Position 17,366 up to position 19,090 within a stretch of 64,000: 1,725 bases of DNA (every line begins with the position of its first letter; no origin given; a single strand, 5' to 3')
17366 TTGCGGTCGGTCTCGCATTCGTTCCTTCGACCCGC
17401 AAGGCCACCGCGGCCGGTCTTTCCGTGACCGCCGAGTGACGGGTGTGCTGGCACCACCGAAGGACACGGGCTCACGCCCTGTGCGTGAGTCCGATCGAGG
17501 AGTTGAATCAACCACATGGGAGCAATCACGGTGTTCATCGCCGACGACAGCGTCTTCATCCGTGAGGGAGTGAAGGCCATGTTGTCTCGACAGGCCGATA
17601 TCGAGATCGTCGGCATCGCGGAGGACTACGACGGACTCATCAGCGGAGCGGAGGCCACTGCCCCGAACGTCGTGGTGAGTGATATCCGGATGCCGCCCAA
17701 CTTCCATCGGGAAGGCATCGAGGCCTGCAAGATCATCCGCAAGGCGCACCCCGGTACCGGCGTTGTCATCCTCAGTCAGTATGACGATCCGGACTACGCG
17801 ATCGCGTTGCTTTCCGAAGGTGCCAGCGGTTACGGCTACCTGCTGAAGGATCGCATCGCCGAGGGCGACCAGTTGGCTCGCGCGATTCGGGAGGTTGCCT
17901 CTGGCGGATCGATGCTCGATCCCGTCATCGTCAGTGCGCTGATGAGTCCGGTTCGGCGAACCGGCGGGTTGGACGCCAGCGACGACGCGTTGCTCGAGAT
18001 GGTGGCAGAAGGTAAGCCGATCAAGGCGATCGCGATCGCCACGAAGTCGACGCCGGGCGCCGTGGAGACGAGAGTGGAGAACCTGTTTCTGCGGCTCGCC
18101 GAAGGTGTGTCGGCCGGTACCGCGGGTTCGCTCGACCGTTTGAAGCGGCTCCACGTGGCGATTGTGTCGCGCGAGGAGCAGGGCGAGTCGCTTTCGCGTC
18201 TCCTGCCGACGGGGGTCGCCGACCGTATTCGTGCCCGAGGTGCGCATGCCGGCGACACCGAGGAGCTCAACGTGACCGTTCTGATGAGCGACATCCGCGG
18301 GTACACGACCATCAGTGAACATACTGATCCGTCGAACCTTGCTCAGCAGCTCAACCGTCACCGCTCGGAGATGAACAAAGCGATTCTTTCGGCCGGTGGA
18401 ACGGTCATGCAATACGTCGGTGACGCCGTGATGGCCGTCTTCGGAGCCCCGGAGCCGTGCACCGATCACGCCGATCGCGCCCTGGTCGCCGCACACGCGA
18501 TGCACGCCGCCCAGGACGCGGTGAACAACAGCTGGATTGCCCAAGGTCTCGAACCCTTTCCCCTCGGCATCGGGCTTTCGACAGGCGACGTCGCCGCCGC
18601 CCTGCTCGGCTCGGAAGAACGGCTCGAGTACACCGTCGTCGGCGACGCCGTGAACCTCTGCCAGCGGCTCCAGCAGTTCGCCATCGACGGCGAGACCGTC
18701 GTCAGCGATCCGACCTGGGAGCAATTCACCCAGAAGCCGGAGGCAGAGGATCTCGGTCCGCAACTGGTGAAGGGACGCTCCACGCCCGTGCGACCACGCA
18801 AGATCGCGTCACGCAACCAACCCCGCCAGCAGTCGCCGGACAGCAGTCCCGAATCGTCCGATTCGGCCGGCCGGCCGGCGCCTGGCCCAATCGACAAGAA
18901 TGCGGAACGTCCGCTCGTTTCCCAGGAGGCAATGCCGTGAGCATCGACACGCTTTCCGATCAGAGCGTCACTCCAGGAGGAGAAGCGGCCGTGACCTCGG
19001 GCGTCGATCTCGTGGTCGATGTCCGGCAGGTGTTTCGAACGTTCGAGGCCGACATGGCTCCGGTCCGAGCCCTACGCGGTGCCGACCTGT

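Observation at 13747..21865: MacB-type ABC transporter interleaved with a two-component system whose regulator outputs a nucleotide cyclase, paired with a divergent cNMP-reader of unknown function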

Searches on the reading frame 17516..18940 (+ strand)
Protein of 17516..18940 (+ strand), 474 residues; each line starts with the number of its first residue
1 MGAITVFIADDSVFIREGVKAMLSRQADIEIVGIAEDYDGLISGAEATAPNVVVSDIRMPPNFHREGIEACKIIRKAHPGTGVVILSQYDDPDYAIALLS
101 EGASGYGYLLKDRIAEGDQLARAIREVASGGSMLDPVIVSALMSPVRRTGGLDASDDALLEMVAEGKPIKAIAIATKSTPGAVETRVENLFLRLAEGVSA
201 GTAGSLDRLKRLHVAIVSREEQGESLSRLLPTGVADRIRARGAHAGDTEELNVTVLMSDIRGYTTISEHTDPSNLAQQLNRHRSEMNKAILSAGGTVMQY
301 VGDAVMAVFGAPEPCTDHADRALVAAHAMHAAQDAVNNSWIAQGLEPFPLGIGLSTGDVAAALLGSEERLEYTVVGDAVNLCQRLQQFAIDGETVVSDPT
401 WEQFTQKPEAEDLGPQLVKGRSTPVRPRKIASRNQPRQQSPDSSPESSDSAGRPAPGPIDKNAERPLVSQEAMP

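Call 3: search_protein_families(library=pfam, proteins=[window:17516-18940:+], max_evalue=0.01)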
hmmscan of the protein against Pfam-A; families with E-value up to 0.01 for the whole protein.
window:17516-18940:+ (474 aa): 2 families
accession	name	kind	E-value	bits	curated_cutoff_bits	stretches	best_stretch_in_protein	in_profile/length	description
PF00211.25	Guanylate_cyc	-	3.3e-21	76.1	21.9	1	252-422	8-174/183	Adenylate and Guanylate cyclase catalytic domain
PF00072.30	Response_reg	-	2.1e-16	60.5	30.2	1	6-106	1-96/111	Response regulator receiver domain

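Call 4: search_solved_structures(query=window:17516-18940:+, show_alignments=4, max_evalue=0.001)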
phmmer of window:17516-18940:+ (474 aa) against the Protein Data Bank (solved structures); distinct sequences matched with E-value up to 0.001: 90 (the best 60 are shown).
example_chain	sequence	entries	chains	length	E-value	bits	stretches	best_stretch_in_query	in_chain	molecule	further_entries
2w01_A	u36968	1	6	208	1.7e-28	103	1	252-411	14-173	ADENYLATE CYCLASE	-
3r5g_A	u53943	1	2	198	3.3e-28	102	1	247-431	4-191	CyaB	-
6fht_A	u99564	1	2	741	2.4e-27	99.2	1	251-410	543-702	Bacteriophytochrome,Adenylate cyclase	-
1wc0_A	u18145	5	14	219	2.7e-23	85.8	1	240-398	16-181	ADENYLATE CYCLASE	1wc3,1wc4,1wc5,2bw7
1wc1_A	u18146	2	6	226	3.8e-23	85.3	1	240-398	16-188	ADENYLATE CYCLASE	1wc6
7yz9_A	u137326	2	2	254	1.5e-18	70.2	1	201-422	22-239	Adenylate cyclase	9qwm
4p2f_A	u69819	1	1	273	4.5e-18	68.6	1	222-422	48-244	Adenylate cyclase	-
4p2m_A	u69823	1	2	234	7.2e-18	67.9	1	222-422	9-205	Adenylate cyclase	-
4p2x_A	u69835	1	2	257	7.4e-18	67.9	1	220-422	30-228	Adenylate cyclase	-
7yzi_A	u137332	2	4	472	1.2e-17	67.2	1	211-422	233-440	Adenylate cyclase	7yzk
5o5k_A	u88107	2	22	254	1.9e-17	66.6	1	200-422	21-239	Adenylate cyclase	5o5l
5hev_A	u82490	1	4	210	2.2e-16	63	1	4-194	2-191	Response regulator protein VraR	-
6sir_A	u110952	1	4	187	2.6e-16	62.8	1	251-422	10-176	Nucleotide cyclase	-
5oyh_A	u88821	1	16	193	4.1e-16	62.1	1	251-422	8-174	Nucleotide cyclase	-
1yk9_A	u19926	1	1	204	8.6e-16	61.1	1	253-422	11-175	Adenylate cyclase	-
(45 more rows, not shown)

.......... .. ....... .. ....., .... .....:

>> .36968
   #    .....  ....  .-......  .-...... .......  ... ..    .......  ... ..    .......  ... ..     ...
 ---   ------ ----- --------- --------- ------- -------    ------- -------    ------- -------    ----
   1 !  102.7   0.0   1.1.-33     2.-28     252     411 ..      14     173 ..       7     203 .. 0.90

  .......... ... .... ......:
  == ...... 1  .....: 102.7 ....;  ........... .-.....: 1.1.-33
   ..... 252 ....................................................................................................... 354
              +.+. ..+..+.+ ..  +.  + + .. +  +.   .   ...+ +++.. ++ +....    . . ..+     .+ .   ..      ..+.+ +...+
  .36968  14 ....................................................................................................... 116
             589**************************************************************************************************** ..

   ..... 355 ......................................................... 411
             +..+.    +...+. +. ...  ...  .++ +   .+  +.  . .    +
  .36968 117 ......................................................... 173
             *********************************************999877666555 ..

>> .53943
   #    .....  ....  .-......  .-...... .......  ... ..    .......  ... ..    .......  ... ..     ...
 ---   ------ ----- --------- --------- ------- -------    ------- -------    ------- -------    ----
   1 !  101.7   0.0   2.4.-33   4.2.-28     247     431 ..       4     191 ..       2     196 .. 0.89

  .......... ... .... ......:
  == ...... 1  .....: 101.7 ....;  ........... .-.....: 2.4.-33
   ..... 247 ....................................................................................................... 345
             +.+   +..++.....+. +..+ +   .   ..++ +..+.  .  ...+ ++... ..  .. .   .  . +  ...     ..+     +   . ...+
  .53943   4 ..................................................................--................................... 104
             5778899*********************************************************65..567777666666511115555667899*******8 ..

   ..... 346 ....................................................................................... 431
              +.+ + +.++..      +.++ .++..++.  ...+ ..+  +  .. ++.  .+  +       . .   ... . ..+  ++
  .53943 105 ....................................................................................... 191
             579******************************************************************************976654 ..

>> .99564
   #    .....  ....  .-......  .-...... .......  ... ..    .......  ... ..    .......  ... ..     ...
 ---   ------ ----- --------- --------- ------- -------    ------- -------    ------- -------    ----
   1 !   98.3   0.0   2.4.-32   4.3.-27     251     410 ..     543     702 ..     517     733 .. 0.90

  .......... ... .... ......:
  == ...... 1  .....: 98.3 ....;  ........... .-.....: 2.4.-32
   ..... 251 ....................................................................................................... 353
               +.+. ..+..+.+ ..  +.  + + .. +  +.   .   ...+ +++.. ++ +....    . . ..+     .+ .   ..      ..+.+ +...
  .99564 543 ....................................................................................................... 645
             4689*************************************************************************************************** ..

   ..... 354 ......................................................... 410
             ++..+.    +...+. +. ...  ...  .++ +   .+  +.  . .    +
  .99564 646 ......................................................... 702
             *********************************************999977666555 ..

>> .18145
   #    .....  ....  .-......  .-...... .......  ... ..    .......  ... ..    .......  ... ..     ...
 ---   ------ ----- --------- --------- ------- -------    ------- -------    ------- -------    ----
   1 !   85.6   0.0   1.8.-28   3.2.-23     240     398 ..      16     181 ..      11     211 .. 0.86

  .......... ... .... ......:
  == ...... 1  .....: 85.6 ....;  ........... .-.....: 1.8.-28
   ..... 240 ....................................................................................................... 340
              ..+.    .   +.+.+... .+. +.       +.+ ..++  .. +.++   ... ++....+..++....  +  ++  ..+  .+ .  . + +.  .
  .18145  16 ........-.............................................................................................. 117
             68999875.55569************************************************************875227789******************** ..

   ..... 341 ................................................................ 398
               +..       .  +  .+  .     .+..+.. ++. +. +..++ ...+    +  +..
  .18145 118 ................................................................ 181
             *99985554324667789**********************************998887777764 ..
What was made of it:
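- On Class III nucleotidyl cyclase (Pfam PF00211): The best PDB relatives are Cya2, CyaB and CyaC (call 4).
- Closest known: CyaC-type receiver-regulated class III adenylate cyclases of cyanobacteria. Same: CyaC, CyaB and Cya2 are the best solved relatives of the cyclase domain (call 4).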

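Call 5: search_protein_families(library=ncbifam, proteins=[window:17516-18940:+], max_evalue=0.01)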
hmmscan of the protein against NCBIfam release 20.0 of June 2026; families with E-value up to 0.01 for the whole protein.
window:17516-18940:+ (474 aa): 25 families
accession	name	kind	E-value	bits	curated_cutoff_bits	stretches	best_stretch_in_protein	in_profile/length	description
NF052445.1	RespRegMctR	equivalog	1e-25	90.4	300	1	4-195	2-188/205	two-component system response regulator MctR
NF047785.1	respo_reg_MadR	equivalog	5.5e-23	81.4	300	1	5-194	2-191/209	MadR family response regulator transcription factor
NF007935.0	PRK10651.1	equivalog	5.8e-19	68.1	250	1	4-193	7-197/216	two-component system response regulator NarL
NF001965.0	PRK00742.1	subfamily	1.4e-12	47.5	293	1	3-105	3-103/357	chemotaxis-specific protein-glutamate methyltransferase CheB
NF007685.0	PRK10360.1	equivalog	1.8e-12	47.5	258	1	4-194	2-180/196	response regulator transcription factor UhpA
NF007018.1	PRK09483.1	equivalog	4.9e-12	46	280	1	4-140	2-131/217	UvrY/SirA/GacA family response regulator transcription factor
NF011896.0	PRK15369.1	equivalog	2.3e-11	43.7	242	1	4-194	4-192/211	two component system response regulator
NF007708.0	PRK10403.1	equivalog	2.5e-10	40.2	343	1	4-138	7-134/215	nitrate/nitrite response regulator protein NarP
NF008098.0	PRK10840.1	equivalog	2.8e-09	36.7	235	1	1-167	1-166/216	response regulator transcription factor RcsB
NF009206.0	PRK12555.1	subfamily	3.7e-09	36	342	1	5-88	2-81/340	chemotaxis-specific protein-glutamate methyltransferase CheB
NF008677.0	PRK11697.1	equivalog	3.8e-09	36.2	246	1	4-127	2-115/238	two-component system response regulator BtsR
NF041367.1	CheY_Halo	equivalog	7.8e-09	35.9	200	1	6-106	1-96/114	chemotaxis protein CheY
TIGR01818.1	ntrC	equivalog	7.7e-08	31.6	558.6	1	6-109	1-97/463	nitrogen regulation protein NR(I)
NF008469.0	PRK11361.1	equivalog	1.8e-07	30.2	714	1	5-106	6-102/461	acetoacetate metabolism transcriptional regulator AtoC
NF006900.1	PRK09390.1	equivalog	4.7e-07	29.5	255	1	4-194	5-185/203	response regulator FixJ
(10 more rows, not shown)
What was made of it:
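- Domain assignments: calls 3, 4, 5.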
